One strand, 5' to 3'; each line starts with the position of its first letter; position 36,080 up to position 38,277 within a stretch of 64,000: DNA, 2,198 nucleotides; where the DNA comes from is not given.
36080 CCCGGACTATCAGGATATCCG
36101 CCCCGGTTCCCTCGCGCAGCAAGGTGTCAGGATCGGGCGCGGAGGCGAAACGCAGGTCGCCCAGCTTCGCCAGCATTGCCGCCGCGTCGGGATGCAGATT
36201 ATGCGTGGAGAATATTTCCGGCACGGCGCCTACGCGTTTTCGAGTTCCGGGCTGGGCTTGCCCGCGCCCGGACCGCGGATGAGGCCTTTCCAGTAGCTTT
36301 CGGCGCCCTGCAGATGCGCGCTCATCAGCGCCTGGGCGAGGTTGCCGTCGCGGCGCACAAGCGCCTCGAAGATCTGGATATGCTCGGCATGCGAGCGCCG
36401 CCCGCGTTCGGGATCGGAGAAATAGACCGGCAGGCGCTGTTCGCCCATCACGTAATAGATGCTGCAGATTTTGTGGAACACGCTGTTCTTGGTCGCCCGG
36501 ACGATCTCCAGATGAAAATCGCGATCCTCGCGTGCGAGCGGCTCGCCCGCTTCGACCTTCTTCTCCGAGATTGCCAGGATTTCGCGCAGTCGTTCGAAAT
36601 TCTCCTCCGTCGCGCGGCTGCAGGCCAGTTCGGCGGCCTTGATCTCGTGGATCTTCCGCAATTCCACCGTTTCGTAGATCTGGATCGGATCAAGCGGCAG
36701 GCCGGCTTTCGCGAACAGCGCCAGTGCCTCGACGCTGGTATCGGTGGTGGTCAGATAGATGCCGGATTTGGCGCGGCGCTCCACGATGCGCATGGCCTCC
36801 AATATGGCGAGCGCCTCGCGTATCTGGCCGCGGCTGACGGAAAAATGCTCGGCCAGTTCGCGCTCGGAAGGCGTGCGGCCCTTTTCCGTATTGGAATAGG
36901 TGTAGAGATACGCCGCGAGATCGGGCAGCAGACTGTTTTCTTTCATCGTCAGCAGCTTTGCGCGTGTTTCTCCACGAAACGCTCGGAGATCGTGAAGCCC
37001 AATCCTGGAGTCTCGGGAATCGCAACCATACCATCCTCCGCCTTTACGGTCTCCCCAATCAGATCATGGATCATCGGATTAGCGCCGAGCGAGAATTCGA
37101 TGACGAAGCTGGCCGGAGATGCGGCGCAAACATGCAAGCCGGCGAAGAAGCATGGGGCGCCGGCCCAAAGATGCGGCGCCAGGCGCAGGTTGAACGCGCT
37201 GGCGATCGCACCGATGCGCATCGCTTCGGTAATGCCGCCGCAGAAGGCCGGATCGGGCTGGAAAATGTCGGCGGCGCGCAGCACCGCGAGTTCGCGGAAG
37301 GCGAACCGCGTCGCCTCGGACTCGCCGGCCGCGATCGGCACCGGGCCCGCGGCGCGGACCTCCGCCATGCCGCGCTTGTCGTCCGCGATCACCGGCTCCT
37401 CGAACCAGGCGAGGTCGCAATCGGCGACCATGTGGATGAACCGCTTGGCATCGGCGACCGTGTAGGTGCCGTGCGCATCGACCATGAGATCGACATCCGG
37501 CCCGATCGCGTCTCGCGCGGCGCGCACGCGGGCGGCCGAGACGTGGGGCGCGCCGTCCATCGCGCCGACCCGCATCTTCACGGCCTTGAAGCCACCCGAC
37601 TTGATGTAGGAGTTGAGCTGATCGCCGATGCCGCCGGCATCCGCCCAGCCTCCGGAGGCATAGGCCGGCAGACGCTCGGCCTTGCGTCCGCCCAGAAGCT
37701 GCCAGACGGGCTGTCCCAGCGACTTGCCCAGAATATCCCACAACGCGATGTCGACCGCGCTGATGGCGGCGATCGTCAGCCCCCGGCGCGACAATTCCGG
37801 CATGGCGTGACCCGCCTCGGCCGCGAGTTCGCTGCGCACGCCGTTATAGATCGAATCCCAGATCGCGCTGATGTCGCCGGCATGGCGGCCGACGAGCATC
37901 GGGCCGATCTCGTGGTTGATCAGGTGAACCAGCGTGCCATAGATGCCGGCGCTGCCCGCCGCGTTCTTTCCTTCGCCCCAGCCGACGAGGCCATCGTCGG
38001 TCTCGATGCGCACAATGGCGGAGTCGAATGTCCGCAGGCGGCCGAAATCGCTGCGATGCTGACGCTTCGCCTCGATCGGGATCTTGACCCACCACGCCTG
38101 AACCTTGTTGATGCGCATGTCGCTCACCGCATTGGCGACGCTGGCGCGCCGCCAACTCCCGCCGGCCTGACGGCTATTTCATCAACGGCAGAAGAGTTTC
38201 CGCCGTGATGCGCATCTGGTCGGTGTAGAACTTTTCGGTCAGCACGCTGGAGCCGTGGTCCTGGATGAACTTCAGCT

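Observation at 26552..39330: Four-operator regulon with the same about 180-bp architecture at two promoters 12.6 kb apart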

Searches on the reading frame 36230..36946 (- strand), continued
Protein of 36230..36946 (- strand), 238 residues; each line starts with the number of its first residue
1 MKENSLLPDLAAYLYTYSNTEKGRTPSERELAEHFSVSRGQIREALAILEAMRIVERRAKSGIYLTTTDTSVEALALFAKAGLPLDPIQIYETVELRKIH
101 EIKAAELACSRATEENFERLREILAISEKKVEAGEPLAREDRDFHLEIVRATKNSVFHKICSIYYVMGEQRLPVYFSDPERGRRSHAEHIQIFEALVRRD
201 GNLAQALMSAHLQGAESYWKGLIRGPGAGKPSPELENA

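Call 39: search_solved_structures(query=window:36230-36946:-, max_evalue=0.00001, show_alignments=2)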
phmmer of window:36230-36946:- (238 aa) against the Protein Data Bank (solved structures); distinct sequences matched with E-value up to 0.00001: 7.
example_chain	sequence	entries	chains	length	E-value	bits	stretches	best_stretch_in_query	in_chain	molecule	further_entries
7xp0_A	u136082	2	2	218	8.8e-17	64.8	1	23-215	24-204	Probable transcriptional regulator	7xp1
6on4_A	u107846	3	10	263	4.2e-14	56.1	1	23-221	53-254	HTH-type transcriptional repressor NanR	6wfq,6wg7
9jpj_C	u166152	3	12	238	3.9e-12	49.6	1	23-228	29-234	Pyruvate dehydrogenase complex repressor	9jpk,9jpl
6az6_A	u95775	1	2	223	2e-09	40.8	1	23-205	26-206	GntR family transcriptional regulator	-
2di3_A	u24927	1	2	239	1.2e-07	35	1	24-215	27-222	Bacterial regulatory proteins, GntR family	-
7c7e_A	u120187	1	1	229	3.8e-07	33.3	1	25-206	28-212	Putative DNA-binding transcriptional regulator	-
9vkn_A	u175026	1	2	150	5.8e-06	29.5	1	86-217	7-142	Pyruvate dehydrogenase complex repressor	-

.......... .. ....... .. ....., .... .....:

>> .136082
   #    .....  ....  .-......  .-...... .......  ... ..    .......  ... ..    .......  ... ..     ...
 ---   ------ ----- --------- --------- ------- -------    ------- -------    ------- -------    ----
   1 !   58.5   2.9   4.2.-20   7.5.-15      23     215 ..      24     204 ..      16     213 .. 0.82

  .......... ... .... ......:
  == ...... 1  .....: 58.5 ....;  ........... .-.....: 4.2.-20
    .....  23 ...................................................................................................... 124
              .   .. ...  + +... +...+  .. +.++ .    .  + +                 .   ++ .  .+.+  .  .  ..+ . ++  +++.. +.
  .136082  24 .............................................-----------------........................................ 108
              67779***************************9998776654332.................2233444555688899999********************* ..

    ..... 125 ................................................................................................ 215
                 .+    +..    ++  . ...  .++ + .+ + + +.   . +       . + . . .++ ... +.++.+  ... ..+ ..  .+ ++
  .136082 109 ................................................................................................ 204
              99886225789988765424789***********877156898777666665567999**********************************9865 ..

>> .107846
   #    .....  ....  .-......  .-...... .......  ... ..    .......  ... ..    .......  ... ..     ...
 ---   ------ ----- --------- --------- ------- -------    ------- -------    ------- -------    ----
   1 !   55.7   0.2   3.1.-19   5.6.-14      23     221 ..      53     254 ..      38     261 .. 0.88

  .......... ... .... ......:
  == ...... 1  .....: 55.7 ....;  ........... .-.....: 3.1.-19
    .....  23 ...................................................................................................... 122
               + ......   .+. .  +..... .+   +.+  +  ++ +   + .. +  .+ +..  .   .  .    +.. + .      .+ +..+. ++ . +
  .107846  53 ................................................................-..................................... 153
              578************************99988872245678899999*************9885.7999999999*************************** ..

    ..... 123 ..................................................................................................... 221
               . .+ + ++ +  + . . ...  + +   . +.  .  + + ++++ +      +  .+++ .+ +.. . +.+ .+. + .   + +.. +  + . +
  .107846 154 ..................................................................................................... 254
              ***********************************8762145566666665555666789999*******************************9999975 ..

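Call 46: search_solved_structures(query=window:36230-36946:-, max_evalue=10)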
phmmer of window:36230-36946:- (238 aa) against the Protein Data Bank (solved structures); distinct sequences matched with E-value up to 10: 25.
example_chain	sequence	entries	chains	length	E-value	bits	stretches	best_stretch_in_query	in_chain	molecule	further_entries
7xp0_A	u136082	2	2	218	8.8e-17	64.8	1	23-215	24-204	Probable transcriptional regulator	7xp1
6on4_A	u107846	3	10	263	4.2e-14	56.1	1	23-221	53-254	HTH-type transcriptional repressor NanR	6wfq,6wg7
9jpj_C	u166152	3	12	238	3.9e-12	49.6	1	23-228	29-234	Pyruvate dehydrogenase complex repressor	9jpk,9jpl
6az6_A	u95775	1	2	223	2e-09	40.8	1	23-205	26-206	GntR family transcriptional regulator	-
2di3_A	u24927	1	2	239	1.2e-07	35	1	24-215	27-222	Bacterial regulatory proteins, GntR family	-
7c7e_A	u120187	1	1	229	3.8e-07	33.3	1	25-206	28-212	Putative DNA-binding transcriptional regulator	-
9vkn_A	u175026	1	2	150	5.8e-06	29.5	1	86-217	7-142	Pyruvate dehydrogenase complex repressor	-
8pqm_A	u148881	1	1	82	0.00016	24.8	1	24-66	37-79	FadR family transcriptional regulator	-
5kvr_A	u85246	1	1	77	0.00038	23.5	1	24-64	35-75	Pyruvate dehydrogenase complex repressor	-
9wfi_A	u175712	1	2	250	0.0026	20.8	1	25-180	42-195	Uncharacterized HTH-type transcriptional regulator Rv0494,Fatty acid metabolism regulator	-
7u5q_A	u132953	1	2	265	0.0057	19.7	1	25-213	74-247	Transcriptional regulator, GntR family protein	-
7wjg_A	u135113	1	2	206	0.041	16.9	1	26-84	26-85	Putative transcriptional regulator (GntR family)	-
3c7j_A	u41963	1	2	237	0.045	16.7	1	23-77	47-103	Transcriptional regulator, GntR family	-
2hs5_A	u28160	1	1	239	0.074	16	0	23-67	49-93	putative transcriptional regulator GntR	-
9isw_A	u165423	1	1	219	0.12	15.4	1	26-66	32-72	Transcriptional regulator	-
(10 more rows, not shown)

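Call 60: predict_structure(alignment_id=A2)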
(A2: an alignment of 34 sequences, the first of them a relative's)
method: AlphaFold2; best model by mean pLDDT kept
length: 238 residues; sequences in the alignment: 34
mean_pLDDT: 75.1   pTM: 0.66
mean pLDDT of the five models: 75.1, 72.7, 71.1, 68.4, 68.3
residues with pLDDT >= 90: 76; 70-90: 72; 50-70: 55; < 50: 35
segments of 3 or more residues with pLDDT < 50: 1-3, 54-70, 225-238
pLDDT, mean of each block of 10 residues (from residue 1): 60 65 73 87 72 48 37 59 61 71 90 97 98 94 95 82 77 80 95 98 91 76 51 40
secondary structure, 60 per line:
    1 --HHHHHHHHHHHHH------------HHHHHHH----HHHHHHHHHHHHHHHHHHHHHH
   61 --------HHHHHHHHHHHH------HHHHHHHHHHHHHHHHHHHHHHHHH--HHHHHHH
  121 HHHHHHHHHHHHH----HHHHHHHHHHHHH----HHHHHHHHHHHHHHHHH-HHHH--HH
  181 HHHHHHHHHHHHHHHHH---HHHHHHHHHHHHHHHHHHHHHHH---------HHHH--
elements in order: H3-15 H28-34 H39-60 H69-80 H87-111 H114-133 H138-150 H155-171 H173-176 H179-197 H201-223 H233-236

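Call 63: fold_search(model_id=the predicted structure, library=pdb)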
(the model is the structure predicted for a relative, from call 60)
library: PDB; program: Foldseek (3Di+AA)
matches with E <= 10: 314; with E <= 0.001: 34
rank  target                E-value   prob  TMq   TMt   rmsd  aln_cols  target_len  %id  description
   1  7xp1                  4.6e-06  1.00  0.45  0.54   9.4       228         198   22  Crystal structure of PmiR from Pseudomonas aeruginosa (released 2023-04-12)
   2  6on4_A                1.1e-05  1.00  0.44  0.48  11.8       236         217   22  Crystal structure of the GntR-type sialoregulator NanR from Escherichia coli, in complex with sialic acid (released 2020-07-08)
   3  7xp0                  1.8e-05  1.00  0.48  0.56   9.6       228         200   22  Crystal structure of PmiR from Pseudomonas aeruginosa (released 2023-04-12)
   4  9jpj_L                3.2e-05  1.00  0.47  0.53  14.3       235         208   23  Crystal structure of DhdR in complex with DNA (released 2024-11-06)
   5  7u5q_B                3.3e-05  1.00  0.49  0.54   9.7       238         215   20  Crystal structure of transcriptional regulator, GntR family, from Brucella melitensis (released 2022-03-09)
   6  9jpj_D                4.8e-05  1.00  0.45  0.50  13.6       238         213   22  Crystal structure of DhdR in complex with DNA (released 2024-11-06)
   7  4p9f_A                7.6e-05  1.00  0.48  0.54  11.7       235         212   15  E. coli McbR/YncC (released 2015-01-14)
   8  7u5q_A                1.1e-04  1.00  0.48  0.53  10.1       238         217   20  Crystal structure of transcriptional regulator, GntR family, from Brucella melitensis (released 2022-03-09)
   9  6ep3_B                1.6e-04  1.00  0.48  0.52   9.2       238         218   18  Lar controls the expression of the Listeria monocytogenes agr system and mediates virulence. (released 2018-07-25)
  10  6wfq_C                1.7e-04  1.00  0.44  0.46  16.0       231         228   23  NanR dimer-DNA hetero-complex (released 2021-03-10)
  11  6az6_B                1.9e-04  1.00  0.46  0.53  16.5       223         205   21  Streptococcus agalactiae GntR (released 2017-12-20)
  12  6az6_A                2.1e-04  1.00  0.48  0.55  16.4       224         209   21  Streptococcus agalactiae GntR (released 2017-12-20)
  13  9jpj_J                2.1e-04  1.00  0.44  0.49  13.4       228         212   24  Crystal structure of DhdR in complex with DNA (released 2024-11-06)
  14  9jpj_F                2.4e-04  1.00  0.46  0.51  14.1       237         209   22  Crystal structure of DhdR in complex with DNA (released 2024-11-06)
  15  6on4_B                2.4e-04  1.00  0.39  0.42  13.1       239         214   21  Crystal structure of the GntR-type sialoregulator NanR from Escherichia coli, in complex with sialic acid (released 2020-07-08)
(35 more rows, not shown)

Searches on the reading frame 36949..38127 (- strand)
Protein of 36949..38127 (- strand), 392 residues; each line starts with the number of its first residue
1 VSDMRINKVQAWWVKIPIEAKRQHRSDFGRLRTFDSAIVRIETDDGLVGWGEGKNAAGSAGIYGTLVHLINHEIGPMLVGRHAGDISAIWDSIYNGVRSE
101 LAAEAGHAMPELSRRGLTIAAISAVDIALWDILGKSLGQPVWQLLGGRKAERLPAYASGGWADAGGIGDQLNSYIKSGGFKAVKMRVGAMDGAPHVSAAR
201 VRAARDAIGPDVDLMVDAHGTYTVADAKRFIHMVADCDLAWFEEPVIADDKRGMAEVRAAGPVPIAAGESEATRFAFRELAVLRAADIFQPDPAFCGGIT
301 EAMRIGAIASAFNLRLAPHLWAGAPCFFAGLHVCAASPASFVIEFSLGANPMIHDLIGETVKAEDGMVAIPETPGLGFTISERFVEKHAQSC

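Call 8: search_protein_families(library=pfam, proteins=[window:36949-38127:-])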
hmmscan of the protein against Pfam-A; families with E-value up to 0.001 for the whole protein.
window:36949-38127:- (392 aa): 2 families
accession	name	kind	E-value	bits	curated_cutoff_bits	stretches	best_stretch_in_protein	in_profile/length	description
PF13378.12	MR_MLE_C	-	5.2e-65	219.7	29.4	1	169-382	4-217/219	Enolase C-terminal domain-like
PF02746.21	MR_MLE_N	-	1.6e-19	70.7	22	1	31-146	23-117/117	Mandelate racemase / muconate lactonizing enzyme, N-terminal domain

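Call 21: search_protein_families(library=ncbifam, proteins=[window:36949-38127:-], max_evalue=0.00001)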
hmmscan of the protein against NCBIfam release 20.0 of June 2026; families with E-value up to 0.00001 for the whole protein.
window:36949-38127:- (392 aa): 16 families
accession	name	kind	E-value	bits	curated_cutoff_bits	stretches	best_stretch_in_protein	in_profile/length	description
NF040866.1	AraD_Arch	equivalog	2.1e-64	217.9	650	1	34-388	32-369/372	arabinonate dehydratase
NF010624.0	PRK14017.1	equivalog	6.5e-60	203.2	311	1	38-390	17-362/382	galactonate dehydratase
NF047820.1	TalGalacDh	equivalog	1.9e-48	165.3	500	1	33-386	35-362/371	L-talarate/galactarate dehydratase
NF040790.2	glucon_galact_dh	equivalog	1.2e-46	159.3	750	1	37-389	26-370/390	bifunctional D-gluconate/D-galactonate dehydratase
NF011968.0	PRK15440.1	equivalog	7.4e-44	150.2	393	1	21-321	45-321/395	L-rhamnonate dehydratase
NF043051.1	ManoateDhtManD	equivalog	2e-43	148.8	550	2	201-388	195-383/403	D-mannonate dehydratase ManD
NF011654.0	PRK15072.1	subfamily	5.9e-41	140.6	430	2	38-188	19-151/404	D-galactonate dehydratase family protein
TIGR02534.1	mucon_cyclo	subfamily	1.7e-38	132.7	334.95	1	7-387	2-364/368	muconate/chloromuconate family cycloisomerase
NF043002.1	HProlDhtase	equivalog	7.6e-32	110.6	500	1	4-379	1-353/366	cis-3-hydroxy-L-proline dehydratase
NF041118.1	A_G_epim_Thtga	equivalog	4.8e-16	58.8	500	1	120-316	96-287/341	L-Ala-D/L-Glu epimerase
NF042940.1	racemase_DgcA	equivalog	3.1e-15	56.2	400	1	108-315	71-265/323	N-acetyl-D-Glu racemase DgcA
TIGR01928.1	menC_lowGC_arch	equivalog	1.1e-14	54.2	200.65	1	20-309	7-271/325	o-succinylbenzoate synthase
TIGR03247.1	glucar-dehydr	equivalog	2.5e-14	52.8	828.7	1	178-387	195-404/441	glucarate dehydratase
NF002782.0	PRK02901.1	equivalog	1.8e-11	43.6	288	1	177-308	100-231/328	o-succinylbenzoate synthase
NF011708.0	PRK15129.1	equivalog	9.7e-10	38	343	1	106-311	72-266/321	L-Ala-D/L-Glu epimerase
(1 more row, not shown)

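Call 54: search_solved_structures(query=window:36949-38127:-, max_evalue=1e-40)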
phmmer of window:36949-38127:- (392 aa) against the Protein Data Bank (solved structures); distinct sequences matched with E-value up to 1e-40: 15.
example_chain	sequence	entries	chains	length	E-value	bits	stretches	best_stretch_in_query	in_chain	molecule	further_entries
3bjs_A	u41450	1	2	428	2.2e-60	208.1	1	3-388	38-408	Mandelate racemase/muconate lactonizing enzyme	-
3ozm_A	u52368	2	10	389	1.5e-57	198.7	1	4-389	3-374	Putative mandelate racemase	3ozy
3h12_A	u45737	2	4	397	1.7e-57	198.6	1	4-389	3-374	mandelate racemase | Putative mandelate racemase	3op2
4ggb_A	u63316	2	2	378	5.1e-51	177.3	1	36-382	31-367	Putative uncharacterized protein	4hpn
3sjn_A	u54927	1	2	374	1.1e-50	176.1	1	35-388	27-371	Mandelate racemase/muconate lactonizing protein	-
3stp_A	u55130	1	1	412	5.7e-47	163.9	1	39-386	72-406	Galactonate dehydratase, putative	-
5olc_A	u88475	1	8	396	2.4e-46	161.9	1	36-382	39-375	Galactonate dehydratase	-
3ssz_A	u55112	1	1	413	1.5e-45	159.2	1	39-388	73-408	Mandelate racemase/muconate lactonizing enzyme, N-terminal domain protein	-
3sqs_A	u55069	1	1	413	2.2e-45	158.7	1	39-385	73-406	mandelate racemase/muconate lactonizing protein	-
3msy_A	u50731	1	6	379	3.1e-45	158.2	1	22-388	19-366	Mandelate racemase/muconate lactonizing enzyme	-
4h83_A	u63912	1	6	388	3.4e-45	158.1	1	22-388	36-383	Mandelate racemase/muconate lactonizing enzyme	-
3no1_A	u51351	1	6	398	3.8e-45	157.9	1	22-388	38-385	Mandelate racemase/muconate lactonizing enzyme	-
2poz_A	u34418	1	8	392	1.7e-42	149.2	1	36-388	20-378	Putative dehydratase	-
2gl5_A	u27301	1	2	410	2.4e-41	145.4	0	197-388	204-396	putative dehydratase protein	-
4e6m_A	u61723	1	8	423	3.7e-41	144.8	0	197-388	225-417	Putative dehydratase protein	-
